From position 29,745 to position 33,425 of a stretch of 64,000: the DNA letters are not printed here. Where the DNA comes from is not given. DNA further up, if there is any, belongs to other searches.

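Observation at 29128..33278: Translationally coupled orphan pair: a 256-aa protein plus a 1127-aa all-helical giant directly downstream of tRNA-Gln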

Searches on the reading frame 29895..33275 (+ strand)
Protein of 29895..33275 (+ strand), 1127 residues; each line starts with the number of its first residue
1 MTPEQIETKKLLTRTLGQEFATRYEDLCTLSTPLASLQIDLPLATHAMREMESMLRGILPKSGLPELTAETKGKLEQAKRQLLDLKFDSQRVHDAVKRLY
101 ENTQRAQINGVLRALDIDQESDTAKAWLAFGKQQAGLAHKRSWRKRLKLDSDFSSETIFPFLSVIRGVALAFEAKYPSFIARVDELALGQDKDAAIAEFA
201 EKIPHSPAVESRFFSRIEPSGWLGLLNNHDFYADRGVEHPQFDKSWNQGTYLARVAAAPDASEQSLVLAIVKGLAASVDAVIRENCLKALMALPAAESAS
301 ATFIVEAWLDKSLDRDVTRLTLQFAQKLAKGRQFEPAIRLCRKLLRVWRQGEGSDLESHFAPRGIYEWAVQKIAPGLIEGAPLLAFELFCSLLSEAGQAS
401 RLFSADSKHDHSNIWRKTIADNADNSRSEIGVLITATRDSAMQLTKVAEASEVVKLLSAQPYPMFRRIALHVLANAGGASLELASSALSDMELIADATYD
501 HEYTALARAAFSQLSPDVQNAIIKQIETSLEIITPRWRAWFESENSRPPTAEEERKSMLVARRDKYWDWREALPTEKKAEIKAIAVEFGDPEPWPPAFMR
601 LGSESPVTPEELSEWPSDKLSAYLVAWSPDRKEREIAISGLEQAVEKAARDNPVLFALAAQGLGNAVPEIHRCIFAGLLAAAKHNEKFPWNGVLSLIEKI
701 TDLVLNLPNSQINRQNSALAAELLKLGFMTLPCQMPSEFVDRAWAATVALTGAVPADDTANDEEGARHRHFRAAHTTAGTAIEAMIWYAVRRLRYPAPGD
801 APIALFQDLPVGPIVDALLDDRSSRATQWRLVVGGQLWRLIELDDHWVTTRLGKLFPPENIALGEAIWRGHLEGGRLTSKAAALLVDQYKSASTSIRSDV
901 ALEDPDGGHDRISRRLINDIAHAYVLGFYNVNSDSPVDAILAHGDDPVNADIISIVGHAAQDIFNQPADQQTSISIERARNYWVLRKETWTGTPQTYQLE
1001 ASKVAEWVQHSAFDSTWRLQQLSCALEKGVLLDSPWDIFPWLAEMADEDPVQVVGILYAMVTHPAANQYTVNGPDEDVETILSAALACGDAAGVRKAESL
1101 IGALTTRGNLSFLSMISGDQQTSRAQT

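Call 7: search_protein_families(library=pfam, proteins=[window:29895-33275:+], max_evalue=0.01)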
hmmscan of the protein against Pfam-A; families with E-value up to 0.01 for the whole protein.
window:29895-33275:+ (1127 aa): 0 families

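Call 8: search_protein_families(library=padloc, proteins=[window:29895-33275:+], max_evalue=0.01)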
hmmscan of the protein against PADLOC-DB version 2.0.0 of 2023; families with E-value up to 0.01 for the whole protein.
window:29895-33275:+ (1127 aa): 3 families
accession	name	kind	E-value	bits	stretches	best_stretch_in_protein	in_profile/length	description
PDLC04166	Dsr1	-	3.1e-21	72.9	1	409-936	545-1052/1227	-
PDLC04167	Dsr1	-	0.00038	16.3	1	392-474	564-650/1248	-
PDLC02183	Dsr1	-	0.00048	15.9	0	813-879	1003-1069/1275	-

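Call 9: search_protein_families(library=ncbifam, proteins=[window:29895-33275:+], max_evalue=0.1)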
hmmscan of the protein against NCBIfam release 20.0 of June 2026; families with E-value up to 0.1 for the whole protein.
window:29895-33275:+ (1127 aa): 2 families
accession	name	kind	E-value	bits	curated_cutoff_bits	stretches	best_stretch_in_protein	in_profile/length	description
NF041818.1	Dsr1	equivalog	6.5e-09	34.1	1400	1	389-524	591-732/1263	anti-phage defense-associated sirtuin Dsr1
TIGR02186.1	alph_Pro_TM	hypoth_equivalog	0.076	12.2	255.25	0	635-661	218-244/261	TIGR02186 family protein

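Call 10: search_solved_structures(query=window:29895-33275:+, max_evalue=1, show_alignments=2)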
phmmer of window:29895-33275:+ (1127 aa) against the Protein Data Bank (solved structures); distinct sequences matched with E-value up to 1: 0.

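Call 13: find_homologous_proteins(query=window:29895-33275:+)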
Query window:29895-33275:+ (1127 aa): 10 proteins with E <= 0.001 among 8000 candidates.
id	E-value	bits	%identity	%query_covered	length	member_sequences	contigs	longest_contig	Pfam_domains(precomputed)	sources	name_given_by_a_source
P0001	0.0e+0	2538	100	100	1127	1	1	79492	-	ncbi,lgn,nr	ncbi:MAG: hypothetical protein EPO08_09885 [Rhodospirillaceae bacterium]|nr:MAG: hypothetical protei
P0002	2.7e-74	269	26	99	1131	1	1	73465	-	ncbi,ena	-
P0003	2.2e-72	262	26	99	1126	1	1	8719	-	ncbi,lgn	-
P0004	1.6e-46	177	25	91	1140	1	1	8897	-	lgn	-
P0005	1.9e-36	143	25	80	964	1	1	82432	-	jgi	jgi:hypothetical protein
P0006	3.6e-33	133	25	67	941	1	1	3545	-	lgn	-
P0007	1.2e-28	118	23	99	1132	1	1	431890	-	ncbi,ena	-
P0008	4.8e-18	82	24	81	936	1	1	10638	-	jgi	jgi:hypothetical protein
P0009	5.3e-17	79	24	77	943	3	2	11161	-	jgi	jgi:hypothetical protein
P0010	2.9e-12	63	22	81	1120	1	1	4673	-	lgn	-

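Call 14: find_encoding_contigs(protein=P0002, flank=6000, max_places=2)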
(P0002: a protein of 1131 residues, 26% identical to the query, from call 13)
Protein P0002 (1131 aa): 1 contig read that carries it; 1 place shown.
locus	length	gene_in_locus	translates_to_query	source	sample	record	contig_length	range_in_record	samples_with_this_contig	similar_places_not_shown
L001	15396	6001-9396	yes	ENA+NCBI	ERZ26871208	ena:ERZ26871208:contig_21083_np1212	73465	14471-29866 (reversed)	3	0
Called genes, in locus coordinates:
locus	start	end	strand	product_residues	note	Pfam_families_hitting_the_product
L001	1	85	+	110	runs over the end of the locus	-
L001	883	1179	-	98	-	-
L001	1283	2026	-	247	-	-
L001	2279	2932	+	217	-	PF04255:DUF433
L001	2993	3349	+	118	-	-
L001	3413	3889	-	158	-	-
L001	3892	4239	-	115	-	-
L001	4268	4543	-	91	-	-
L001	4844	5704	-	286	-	-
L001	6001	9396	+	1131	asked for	-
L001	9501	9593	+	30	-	-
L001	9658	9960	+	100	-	PF13899:Thioredoxin_7 (weak), PF00085:Thioredoxin (weak)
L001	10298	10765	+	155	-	-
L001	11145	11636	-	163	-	PF05621:TniB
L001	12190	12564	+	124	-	-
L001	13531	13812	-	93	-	-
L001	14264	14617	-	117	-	-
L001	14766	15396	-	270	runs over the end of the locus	PF07690:MFS_1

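Call 15: find_encoding_contigs(protein=P0007, flank=6000, max_places=2)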
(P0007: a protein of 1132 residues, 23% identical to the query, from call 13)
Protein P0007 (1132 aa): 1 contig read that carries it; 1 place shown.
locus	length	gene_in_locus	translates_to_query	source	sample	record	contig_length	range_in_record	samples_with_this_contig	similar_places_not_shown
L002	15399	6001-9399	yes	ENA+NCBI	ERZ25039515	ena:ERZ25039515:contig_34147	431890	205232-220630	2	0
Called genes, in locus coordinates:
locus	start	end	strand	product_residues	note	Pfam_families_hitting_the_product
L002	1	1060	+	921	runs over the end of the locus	PF00270:DEAD, PF04851:ResIII, PF18766:SWI2_SNF2, PF08463:EcoEI_R_C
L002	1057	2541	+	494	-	PF01420:Methylase_S (faint)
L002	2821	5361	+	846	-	PF13289:SIR2_2, PF25199:nSTAND_NTPase5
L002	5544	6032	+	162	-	PF12161:HsdM_N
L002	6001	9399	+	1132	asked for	-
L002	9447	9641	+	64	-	-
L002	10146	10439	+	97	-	-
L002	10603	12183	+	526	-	PF07719:TPR_2 (faint), PF00515:TPR_1 (weak), PF18733:HEPN_LA2681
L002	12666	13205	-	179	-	-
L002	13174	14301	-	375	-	PF01381:HTH_3, PF12844:HTH_19 (faint), PF13560:HTH_31, PF06114:Peptidase_M78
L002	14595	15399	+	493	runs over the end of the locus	PF12161:HsdM_N, PF02384:N6_Mtase, PF01170:UPF0020 (weak), PF07669:Eco57I (weak)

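Call 16: find_encoding_contigs(protein=P0005, flank=6000, max_places=2)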
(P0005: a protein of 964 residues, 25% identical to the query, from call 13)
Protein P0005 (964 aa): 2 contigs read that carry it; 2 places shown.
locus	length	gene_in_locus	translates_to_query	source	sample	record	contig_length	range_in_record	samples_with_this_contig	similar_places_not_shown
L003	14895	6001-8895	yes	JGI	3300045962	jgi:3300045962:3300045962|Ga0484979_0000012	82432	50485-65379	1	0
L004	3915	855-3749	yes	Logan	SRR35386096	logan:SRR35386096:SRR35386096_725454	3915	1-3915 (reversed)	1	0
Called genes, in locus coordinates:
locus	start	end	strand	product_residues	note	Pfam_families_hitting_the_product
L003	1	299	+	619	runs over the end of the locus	PF05103:DivIVA, PF28068:Scy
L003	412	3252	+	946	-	PF03699:UPF0182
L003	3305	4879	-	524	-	PF19671:DUF6174, PF13620:CarboxypepD_reg (weak)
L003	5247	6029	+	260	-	-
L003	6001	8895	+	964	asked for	-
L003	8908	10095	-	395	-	PF14659:Phage_int_SAM_3, PF00589:Phage_integrase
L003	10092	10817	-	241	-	PF01381:HTH_3 (weak)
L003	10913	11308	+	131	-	-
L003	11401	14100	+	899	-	PF08751:TrwC, PF13401:AAA_22 (faint), PF13086:AAA_11 (faint), PF13481:AAA_25 (weak), PF13604:AAA_30, PF01443:Viral_helicase1 (faint), PF13245:AAA_19, PF22232:TraI_hel_assoc_N (weak)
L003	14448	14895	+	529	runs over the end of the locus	-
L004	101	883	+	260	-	-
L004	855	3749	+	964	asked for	-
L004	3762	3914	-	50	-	?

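Call 25: find_encoding_contigs(protein=P0003, flank=6000, max_places=2)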
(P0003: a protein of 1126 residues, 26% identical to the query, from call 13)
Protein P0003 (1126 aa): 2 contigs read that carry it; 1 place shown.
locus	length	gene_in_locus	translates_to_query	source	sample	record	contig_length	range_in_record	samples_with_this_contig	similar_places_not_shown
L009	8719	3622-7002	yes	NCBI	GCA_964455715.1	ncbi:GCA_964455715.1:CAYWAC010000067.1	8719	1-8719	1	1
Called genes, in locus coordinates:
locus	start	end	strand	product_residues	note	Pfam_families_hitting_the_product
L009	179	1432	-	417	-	PF00817:IMS, PF11799:IMS_C, PF13438:DUF4113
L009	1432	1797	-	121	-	PF00717:Peptidase_S24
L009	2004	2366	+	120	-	PF05973:Gp49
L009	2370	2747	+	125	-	PF01381:HTH_3 (weak)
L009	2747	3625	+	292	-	PF14022:DUF4238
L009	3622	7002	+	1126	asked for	-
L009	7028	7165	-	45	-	-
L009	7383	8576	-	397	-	-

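Call 26: find_encoding_contigs(protein=P0008, flank=6000, max_places=2)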
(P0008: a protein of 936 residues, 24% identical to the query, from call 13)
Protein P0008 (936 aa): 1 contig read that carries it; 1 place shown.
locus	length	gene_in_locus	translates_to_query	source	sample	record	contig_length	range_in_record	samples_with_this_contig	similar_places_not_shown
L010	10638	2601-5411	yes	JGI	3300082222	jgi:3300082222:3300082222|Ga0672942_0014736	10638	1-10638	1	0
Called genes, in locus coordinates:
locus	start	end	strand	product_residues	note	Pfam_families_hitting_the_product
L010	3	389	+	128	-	?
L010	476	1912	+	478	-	PF13406:SLT_2 (faint), PF00877:NLPC_P60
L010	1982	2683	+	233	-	-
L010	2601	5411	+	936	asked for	-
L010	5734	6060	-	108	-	-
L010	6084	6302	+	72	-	-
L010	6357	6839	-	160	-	-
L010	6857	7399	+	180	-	-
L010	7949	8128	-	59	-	-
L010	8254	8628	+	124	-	-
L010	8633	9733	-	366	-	PF00589:Phage_integrase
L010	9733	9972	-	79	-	PF12728:HTH_17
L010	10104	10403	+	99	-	PF12844:HTH_19, PF13560:HTH_31, PF01381:HTH_3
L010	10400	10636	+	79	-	?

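Call 27: find_encoding_contigs(protein=P0009, flank=6000, max_places=2)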
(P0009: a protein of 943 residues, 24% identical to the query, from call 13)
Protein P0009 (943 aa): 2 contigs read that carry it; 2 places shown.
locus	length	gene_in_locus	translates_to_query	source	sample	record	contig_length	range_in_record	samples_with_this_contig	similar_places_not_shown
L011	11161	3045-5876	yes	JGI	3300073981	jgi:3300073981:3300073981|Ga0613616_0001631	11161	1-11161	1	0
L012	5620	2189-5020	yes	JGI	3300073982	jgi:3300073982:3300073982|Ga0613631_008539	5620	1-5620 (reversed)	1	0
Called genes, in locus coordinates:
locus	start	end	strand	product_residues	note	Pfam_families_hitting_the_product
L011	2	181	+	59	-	?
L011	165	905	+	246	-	-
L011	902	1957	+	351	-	-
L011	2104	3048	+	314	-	PF13289:SIR2_2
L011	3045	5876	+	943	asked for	-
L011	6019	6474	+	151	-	PF22014:DUF6932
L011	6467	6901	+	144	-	PF01381:HTH_3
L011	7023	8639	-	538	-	-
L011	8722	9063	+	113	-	-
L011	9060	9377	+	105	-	-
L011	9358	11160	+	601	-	?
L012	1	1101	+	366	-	?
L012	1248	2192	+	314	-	PF13289:SIR2_2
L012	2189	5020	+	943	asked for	-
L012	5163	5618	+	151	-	PF22014:DUF6932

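Call 30: search_protein_families(library=pfam, proteins=[L003:5247-6026:+, L010:1982-2680:+, L001:4844-5704:-, L002:5544-6029:+, L009:2747-3622:+], max_evalue=5)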
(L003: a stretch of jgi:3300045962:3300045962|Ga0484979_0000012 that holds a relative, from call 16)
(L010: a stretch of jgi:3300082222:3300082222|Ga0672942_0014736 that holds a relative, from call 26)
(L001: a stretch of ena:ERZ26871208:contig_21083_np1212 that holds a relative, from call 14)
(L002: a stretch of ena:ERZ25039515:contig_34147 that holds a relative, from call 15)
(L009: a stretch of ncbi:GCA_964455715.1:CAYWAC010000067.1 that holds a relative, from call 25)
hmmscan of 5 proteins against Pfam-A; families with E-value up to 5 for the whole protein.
L003:5247-6026:+ (260 aa): 0 families

L010:1982-2680:+ (233 aa): 0 families

L001:4844-5704:- (286 aa): 3 families
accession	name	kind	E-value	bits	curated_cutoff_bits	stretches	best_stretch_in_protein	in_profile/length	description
PF13248.11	Zn_ribbon_3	-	0.19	11.7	27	1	237-248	5-15/26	zinc-ribbon domain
PF08271.17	Zn_Ribbon_TF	-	0.8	9.8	29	1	237-269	3-26/43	TFIIB zinc-binding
PF14803.11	Zn_ribbon_Nudix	-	3.5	8.1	25.6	0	237-270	3-30/34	Nudix N-terminal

L002:5544-6029:+ (162 aa): 1 family
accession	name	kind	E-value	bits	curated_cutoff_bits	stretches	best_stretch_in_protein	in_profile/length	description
PF12161.14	HsdM_N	-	2.1e-08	35.3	24.5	1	14-50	2-37/135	HsdM N-terminal domain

L009:2747-3622:+ (292 aa): 1 family
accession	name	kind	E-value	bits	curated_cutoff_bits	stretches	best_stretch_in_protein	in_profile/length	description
PF14022.11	DUF4238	-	1.9e-26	93.5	27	1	2-269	1-279/281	Protein of unknown function (DUF4238)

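Call 31: predict_structure(alignment_id=A1)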
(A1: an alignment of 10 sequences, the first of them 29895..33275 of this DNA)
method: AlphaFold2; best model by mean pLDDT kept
length: 1127 residues; sequences in the alignment: 10
mean_pLDDT: 78.1   pTM: 0.47
mean pLDDT of the five models: 78.1, 77.9, 76.2, 74.1, 74.0
residues with pLDDT >= 90: 161; 70-90: 726; 50-70: 175; < 50: 65
segments of 3 or more residues with pLDDT < 50: 237-243, 351-363, 591-602, 758-764, 900-906, 1119-1127
pLDDT, mean of each block of 10 residues (from residue 1): 86 80 82 59 70 73 51 67 73 68 76 84 85 59 53 78 89 87 88 85 76 86 85 58 69 89 91 84 90 93 87 73 91 89 76 37 63 86 90 78 54 72 60 89 85 88 88 83 89 79 85 90 86 80 87 85 78 83 75 37 68 90 80 56 88 93 85 91 88 92 74 78 88 84 90 57 56 81 91 74 74 88 80 88 87 85 82 76 85 67 48 79 82 78 75 78 69 79 82 73 77 81 83 72 88 90 66 73 88 88 80 68 42
secondary structure, 60 per line:
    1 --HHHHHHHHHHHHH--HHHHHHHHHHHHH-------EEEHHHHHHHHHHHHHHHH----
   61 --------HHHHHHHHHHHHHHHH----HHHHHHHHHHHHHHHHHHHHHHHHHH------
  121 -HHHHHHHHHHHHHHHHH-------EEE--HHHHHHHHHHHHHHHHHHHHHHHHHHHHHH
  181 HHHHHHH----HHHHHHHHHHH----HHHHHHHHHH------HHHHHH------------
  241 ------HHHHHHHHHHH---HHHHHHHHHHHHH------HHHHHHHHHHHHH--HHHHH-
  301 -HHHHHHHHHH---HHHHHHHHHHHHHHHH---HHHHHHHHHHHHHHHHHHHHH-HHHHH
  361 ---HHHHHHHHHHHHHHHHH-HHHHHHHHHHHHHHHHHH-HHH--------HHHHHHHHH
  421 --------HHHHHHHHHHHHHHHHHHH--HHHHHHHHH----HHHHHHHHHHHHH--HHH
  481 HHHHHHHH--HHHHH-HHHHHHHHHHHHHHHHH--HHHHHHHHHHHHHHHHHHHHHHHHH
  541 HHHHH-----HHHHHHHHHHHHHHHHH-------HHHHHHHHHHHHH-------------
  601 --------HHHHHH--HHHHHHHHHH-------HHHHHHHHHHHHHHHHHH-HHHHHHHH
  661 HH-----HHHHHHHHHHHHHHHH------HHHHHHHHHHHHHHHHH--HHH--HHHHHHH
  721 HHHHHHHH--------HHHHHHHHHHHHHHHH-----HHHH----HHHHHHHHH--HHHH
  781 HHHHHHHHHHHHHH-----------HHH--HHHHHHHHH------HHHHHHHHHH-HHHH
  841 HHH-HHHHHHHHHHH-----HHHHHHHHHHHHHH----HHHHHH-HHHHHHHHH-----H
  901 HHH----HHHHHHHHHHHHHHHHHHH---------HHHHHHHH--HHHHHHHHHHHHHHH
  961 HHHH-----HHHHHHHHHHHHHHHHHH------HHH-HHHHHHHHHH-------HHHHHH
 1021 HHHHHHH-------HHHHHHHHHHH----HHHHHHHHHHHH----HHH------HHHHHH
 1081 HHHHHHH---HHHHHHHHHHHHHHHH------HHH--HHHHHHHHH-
elements in order (helices of 4 or more, strands of 3 or more residues): H3-15 H18-30 E38-40 H41-56 H69-84 H89-114 H122-138 E146-148 H151-187 H192-202 H207-216 H223-228 H247-257 H261-273 H280-292 H295-299 H302-311 H315-330 H334-354 H356-360 H364-380 H382-399 H412-420 H429-447 H450-458 H463-475 H478-488 H491-495 H497-513 H516-545 H551-567 H575-587 H609-614 H617-626 H634-651 H653-662 H668-683 H690-706 H714-728 H737-752 H758-761 H766-774 H777-794 H811-819 H826-835 H837-843 H845-855 H861-874 H879-884 H886-894 H900-903 H908-926 H936-943 H946-964 H970-987 H998-1007 H1015-1027 H1035-1045 H1050-1061 H1075-1087 H1091-1106 H1118-1126
